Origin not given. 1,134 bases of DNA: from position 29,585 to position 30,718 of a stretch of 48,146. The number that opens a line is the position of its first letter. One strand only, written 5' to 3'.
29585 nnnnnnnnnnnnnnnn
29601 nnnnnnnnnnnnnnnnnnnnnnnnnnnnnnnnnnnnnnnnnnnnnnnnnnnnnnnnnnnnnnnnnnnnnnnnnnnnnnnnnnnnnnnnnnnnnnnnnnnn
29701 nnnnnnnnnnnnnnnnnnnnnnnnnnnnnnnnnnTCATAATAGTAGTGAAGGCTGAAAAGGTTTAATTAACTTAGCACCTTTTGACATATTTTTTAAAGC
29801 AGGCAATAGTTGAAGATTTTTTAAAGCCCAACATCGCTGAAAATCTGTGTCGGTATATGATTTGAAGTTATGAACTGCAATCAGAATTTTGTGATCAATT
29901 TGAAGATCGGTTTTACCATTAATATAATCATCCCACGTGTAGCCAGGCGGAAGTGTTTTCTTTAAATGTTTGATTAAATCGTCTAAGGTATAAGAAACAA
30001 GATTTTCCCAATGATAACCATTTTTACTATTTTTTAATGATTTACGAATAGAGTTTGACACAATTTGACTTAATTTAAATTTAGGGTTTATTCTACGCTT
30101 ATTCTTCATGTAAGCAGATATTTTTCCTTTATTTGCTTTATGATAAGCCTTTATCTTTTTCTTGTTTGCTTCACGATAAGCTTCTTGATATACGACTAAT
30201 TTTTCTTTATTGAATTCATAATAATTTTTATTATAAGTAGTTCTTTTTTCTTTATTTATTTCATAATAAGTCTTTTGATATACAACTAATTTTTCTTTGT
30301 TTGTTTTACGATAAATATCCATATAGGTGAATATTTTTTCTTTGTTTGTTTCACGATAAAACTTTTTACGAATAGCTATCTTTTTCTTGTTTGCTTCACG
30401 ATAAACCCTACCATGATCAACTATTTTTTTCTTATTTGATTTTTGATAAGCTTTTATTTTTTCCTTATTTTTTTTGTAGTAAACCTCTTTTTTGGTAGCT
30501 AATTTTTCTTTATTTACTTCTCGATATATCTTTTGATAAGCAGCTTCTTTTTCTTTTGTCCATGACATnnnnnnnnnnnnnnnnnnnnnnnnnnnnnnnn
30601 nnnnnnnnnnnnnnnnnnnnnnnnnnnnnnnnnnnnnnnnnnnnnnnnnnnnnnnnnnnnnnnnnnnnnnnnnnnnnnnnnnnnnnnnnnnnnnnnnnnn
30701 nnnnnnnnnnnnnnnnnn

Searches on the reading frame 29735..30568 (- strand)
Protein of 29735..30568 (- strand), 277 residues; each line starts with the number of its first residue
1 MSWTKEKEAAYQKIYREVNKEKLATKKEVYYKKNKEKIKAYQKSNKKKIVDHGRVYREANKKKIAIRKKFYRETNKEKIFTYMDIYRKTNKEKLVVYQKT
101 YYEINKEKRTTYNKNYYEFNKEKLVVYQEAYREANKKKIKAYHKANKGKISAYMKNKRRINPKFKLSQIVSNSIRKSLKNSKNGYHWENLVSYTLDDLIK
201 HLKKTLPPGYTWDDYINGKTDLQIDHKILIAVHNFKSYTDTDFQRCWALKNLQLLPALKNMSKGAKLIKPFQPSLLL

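Call 9: search_protein_families(library=pfam, proteins=[window:29735-30568:-], max_evalue=0.01)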
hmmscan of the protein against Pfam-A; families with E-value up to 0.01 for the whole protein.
window:29735-30568:- (277 aa): 0 families

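Call 10: search_protein_families(library=phrogs, proteins=[window:29735-30568:-], max_evalue=0.001)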
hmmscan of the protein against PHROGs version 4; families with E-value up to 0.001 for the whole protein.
window:29735-30568:- (277 aa): 1 family
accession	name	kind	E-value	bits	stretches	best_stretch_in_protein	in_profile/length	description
phrog_10829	-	unknown function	1.3e-05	26.3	1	45-102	101-158/165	-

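Call 16: find_related_loci(query=window:29735-30568:-, collection=viral_contigs, flank=4000)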
Query window:29735-30568:- (277 aa) in viral_contigs; peptide patterns used: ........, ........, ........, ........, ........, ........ (x = any residue, [..] = any of these).
85 stretches matched a pattern; 21 encode a relative of the query (tblastn E <= 1e-3); 21 distinct loci.
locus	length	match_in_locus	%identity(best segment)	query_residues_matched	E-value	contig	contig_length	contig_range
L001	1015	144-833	37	35-268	2e-28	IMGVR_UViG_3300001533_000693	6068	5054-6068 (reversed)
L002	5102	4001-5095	35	5-222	5e-16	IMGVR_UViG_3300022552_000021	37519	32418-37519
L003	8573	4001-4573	30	82-264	5e-15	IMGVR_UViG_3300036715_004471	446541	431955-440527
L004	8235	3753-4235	30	112-265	2e-12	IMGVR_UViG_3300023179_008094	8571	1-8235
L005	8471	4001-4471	31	101-268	7e-12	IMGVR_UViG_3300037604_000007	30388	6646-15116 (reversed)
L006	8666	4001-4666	34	5-199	1e-10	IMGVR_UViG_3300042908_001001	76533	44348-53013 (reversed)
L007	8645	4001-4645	34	4-208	1e-8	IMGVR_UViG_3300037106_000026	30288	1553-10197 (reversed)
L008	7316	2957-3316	35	4-142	3e-9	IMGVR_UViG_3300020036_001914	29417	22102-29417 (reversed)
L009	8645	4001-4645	34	4-208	1e-8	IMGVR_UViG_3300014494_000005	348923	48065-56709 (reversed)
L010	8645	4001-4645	34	4-208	1e-8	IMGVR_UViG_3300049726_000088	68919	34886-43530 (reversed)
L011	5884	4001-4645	34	4-208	9e-9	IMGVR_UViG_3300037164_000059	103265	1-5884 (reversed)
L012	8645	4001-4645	34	4-208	1e-8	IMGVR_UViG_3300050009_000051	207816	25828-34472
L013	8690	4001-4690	29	18-267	1e-8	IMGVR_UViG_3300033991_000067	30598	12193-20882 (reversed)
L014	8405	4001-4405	36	15-141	2e-8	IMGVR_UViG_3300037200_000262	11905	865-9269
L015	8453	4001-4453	27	101-255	1e-8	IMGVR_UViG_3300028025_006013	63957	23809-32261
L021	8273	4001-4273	42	75-160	1e-4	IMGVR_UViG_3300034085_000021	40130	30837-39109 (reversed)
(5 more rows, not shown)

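Call 61: search_protein_families(library=pfam, proteins=[window:29735-30568:-], max_evalue=1)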
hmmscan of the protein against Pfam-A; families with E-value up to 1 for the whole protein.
window:29735-30568:- (277 aa): 0 families
